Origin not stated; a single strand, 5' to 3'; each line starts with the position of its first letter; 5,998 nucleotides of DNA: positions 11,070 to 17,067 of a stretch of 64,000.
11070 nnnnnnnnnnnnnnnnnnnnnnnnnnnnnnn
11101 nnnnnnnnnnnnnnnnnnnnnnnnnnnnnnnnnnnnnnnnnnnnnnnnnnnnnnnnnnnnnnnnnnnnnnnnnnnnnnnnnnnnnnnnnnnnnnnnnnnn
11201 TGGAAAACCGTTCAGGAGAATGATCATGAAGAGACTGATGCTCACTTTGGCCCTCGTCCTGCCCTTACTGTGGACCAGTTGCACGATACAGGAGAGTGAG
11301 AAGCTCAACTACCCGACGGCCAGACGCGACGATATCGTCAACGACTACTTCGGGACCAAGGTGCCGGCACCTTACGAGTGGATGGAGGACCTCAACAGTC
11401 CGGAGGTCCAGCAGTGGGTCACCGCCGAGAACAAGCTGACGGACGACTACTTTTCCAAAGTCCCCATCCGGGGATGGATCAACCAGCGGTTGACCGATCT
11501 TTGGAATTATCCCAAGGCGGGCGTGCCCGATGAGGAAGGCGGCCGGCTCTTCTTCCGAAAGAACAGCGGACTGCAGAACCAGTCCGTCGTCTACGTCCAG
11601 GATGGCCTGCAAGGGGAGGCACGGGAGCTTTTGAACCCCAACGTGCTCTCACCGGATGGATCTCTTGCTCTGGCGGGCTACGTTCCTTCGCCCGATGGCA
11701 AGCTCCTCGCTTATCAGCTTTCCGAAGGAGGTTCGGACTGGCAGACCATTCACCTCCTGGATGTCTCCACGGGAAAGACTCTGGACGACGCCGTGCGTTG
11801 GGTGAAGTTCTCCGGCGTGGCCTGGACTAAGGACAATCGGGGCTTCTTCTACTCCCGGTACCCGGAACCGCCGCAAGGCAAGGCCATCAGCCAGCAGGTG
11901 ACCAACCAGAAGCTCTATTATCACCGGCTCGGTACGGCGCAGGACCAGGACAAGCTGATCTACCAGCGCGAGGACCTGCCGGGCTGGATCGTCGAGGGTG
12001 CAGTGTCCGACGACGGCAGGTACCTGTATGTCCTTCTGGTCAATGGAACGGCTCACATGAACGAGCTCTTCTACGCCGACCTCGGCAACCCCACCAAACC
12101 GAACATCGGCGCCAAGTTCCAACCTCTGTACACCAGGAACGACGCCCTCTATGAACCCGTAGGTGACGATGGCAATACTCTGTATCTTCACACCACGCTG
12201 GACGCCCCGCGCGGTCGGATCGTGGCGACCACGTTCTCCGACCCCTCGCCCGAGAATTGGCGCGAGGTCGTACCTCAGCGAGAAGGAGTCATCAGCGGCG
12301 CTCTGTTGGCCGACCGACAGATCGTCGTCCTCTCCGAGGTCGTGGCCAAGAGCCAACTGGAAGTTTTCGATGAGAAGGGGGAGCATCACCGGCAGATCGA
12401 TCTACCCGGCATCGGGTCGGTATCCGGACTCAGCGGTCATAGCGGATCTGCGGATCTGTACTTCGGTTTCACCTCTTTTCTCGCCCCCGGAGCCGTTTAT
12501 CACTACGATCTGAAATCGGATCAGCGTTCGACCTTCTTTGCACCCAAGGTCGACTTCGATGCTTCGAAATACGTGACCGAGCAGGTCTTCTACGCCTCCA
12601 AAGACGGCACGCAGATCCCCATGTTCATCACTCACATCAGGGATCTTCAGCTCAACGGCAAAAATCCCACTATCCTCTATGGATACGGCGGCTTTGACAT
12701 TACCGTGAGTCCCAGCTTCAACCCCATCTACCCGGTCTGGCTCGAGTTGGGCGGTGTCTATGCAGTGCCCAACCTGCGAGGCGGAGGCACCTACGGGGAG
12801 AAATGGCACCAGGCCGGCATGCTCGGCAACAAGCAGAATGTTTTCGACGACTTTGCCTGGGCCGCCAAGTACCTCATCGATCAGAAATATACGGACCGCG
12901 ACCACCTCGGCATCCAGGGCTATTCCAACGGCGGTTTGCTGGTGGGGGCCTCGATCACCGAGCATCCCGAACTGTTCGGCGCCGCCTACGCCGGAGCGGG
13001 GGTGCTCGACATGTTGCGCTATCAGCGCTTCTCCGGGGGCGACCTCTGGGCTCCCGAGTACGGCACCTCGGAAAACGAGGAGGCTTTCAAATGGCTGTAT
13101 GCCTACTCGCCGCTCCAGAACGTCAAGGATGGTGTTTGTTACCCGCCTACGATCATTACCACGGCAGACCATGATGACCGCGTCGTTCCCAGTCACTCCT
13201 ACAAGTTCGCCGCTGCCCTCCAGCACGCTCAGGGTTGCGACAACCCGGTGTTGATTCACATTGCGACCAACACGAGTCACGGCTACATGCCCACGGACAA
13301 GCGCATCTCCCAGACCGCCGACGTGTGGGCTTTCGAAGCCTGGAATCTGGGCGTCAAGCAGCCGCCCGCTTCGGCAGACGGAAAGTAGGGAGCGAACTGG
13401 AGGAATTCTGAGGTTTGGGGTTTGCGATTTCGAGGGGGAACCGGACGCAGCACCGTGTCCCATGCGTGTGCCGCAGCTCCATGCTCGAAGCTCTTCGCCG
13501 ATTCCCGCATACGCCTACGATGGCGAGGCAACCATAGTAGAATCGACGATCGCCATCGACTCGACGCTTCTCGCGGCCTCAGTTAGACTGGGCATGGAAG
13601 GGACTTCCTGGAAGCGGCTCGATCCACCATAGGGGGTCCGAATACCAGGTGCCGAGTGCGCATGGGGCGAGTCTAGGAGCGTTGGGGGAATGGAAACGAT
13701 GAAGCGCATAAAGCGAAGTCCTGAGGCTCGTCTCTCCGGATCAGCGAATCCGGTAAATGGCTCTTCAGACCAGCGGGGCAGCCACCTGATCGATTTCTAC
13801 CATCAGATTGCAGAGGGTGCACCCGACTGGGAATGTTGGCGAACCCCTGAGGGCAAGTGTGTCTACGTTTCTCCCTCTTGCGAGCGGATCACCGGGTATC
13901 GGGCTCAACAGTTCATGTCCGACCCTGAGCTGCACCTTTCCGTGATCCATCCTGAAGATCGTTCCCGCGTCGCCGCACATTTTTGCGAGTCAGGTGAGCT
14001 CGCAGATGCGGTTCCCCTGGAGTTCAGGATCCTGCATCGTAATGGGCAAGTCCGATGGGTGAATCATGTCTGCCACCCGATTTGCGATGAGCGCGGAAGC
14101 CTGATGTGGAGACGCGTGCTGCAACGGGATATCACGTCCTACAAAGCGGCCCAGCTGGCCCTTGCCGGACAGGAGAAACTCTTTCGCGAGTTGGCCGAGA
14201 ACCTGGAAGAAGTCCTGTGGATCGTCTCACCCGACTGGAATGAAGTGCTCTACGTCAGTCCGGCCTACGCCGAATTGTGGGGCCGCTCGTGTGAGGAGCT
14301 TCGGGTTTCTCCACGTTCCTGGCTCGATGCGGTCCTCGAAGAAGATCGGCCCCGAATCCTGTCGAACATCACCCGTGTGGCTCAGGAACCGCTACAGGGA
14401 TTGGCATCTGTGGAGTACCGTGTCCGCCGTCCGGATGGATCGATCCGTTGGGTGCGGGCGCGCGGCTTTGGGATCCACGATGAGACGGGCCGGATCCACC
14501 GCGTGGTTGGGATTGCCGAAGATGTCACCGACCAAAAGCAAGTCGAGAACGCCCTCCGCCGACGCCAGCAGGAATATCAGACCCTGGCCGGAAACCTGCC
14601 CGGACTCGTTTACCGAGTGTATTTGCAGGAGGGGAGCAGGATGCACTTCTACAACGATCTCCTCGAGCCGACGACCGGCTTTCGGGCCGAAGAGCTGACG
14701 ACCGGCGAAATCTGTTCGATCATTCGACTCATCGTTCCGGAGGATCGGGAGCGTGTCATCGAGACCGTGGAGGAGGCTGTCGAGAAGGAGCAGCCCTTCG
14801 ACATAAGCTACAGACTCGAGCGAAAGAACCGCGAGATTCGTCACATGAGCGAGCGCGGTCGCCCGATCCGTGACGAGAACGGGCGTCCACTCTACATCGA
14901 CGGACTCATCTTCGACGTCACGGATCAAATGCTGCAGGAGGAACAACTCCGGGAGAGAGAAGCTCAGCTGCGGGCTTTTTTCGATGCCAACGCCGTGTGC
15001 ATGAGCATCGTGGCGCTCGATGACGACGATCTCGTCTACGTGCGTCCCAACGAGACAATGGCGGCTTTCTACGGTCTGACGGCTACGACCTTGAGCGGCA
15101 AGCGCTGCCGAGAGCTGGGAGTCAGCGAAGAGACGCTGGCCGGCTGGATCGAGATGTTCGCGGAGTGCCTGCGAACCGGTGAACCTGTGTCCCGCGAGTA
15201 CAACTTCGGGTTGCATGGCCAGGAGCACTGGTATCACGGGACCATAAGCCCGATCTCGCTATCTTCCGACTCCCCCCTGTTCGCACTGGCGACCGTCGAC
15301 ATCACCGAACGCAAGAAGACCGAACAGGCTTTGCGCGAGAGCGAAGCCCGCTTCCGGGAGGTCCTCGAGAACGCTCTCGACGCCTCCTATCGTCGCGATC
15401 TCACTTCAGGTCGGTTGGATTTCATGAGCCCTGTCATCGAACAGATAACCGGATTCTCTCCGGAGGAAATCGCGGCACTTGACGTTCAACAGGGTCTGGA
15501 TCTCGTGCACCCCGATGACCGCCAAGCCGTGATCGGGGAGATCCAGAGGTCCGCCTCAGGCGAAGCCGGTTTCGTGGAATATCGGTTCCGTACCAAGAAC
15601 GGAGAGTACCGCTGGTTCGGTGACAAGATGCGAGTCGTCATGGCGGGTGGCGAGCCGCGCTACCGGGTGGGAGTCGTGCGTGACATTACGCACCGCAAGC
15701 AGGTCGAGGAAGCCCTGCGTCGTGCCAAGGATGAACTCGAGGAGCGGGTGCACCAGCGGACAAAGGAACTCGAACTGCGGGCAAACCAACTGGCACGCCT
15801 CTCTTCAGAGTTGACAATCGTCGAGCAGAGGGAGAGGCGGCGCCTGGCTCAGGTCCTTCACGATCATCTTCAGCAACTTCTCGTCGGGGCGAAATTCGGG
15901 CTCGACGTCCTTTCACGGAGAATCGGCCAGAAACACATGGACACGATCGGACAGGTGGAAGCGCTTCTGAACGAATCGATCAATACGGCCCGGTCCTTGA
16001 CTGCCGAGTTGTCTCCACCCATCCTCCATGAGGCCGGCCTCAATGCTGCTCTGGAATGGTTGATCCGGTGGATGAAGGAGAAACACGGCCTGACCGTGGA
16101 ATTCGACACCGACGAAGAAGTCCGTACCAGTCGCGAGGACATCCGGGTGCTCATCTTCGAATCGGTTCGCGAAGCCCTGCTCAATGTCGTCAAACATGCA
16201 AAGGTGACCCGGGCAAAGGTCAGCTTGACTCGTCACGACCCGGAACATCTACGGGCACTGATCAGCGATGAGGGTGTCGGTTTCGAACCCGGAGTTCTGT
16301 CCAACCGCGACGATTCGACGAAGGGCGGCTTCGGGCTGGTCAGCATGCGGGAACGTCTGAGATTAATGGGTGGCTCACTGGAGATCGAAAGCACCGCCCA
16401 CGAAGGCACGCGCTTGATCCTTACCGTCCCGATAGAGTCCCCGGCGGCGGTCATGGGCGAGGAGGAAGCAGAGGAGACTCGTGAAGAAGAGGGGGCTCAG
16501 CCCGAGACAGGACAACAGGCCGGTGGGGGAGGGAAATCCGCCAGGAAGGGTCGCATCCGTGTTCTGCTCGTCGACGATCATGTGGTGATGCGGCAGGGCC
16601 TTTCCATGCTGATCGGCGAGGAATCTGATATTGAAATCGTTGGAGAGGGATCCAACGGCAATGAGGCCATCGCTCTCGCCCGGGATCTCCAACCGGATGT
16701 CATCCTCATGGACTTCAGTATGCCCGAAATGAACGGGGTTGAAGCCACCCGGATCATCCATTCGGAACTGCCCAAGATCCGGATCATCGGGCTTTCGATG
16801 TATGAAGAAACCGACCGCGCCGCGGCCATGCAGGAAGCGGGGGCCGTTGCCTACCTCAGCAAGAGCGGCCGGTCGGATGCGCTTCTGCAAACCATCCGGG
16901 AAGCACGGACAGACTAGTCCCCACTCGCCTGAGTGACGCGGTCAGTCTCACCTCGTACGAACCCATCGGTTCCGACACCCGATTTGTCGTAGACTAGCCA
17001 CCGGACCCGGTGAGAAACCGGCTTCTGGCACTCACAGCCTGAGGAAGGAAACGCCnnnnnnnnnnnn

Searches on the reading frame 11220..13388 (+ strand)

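Call 16: search_protein_families(library=pfam, proteins=[window:11220-13388:+], max_evalue=0.00001)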
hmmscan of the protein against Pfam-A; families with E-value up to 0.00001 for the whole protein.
window:11220-13388:+ (722 aa): 2 families
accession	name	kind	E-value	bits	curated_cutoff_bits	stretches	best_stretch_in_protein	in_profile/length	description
PF02897.21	Peptidase_S9_N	-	4.6e-120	401.6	24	1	32-437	2-409/414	Prolyl oligopeptidase, N-terminal beta-propeller domain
PF00326.27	Peptidase_S9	-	9.7e-56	189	22.6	1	500-711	3-211/213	Prolyl oligopeptidase family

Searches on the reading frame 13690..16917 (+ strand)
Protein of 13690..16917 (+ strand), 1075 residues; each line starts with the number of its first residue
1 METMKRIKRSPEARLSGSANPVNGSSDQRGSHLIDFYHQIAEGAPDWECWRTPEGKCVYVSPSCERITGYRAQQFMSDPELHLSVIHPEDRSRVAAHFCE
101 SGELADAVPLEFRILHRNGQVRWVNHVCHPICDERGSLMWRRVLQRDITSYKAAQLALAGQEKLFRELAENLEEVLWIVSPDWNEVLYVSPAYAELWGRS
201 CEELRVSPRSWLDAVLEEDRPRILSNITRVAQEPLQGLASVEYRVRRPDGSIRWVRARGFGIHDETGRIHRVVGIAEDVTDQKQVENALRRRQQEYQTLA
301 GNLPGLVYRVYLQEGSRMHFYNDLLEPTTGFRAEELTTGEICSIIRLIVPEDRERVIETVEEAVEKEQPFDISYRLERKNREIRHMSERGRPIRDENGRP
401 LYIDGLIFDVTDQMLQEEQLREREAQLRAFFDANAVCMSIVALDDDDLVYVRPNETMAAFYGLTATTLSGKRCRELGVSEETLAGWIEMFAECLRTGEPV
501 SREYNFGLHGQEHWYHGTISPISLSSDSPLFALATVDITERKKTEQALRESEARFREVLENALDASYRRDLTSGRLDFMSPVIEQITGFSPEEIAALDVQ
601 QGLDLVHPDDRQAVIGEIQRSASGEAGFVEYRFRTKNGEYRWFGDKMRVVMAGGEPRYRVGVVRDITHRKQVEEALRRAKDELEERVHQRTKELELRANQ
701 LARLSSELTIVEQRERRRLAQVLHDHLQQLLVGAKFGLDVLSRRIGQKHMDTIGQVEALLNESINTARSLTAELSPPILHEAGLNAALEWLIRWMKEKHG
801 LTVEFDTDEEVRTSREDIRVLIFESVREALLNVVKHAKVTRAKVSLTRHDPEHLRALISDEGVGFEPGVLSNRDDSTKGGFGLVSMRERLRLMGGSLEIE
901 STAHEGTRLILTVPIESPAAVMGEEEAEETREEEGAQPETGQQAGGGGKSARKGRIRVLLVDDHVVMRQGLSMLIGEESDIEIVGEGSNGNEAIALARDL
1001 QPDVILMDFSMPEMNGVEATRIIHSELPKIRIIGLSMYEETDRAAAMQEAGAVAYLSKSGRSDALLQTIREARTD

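Call 16: search_protein_families(library=pfam, proteins=[window:13690-16917:+], max_evalue=0.00001)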
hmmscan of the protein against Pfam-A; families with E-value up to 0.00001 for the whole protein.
window:13690-16917:+ (1075 aa): 8 families
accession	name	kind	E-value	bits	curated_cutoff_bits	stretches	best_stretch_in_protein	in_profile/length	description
PF08447.18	PAS_3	-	1.8e-84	278.6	25.6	4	187-276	2-89/89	PAS fold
PF13426.13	PAS_9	-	5.4e-37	126.7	27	3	53-149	9-102/103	PAS domain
PF08448.16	PAS_4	-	1.8e-34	118.7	23.1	3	185-283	16-109/110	PAS fold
PF00989.32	PAS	-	2.4e-33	115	22.6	2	164-279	2-113/113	PAS fold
PF00072.30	Response_reg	-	1.3e-23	83.7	30.2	1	958-1070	1-111/111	Response regulator receiver domain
PF02518.31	HATPase_c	-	5.2e-12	46.6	26.4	1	822-916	6-110/111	Histidine kinase-, DNA gyrase B-, and HSP90-like ATPase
PF13188.13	PAS_8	-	1.3e-11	44.4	21.8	0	164-223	2-57/65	PAS domain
PF07730.19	HisKA_3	-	5.1e-07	30.6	24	1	715-777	1-66/68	Histidine kinase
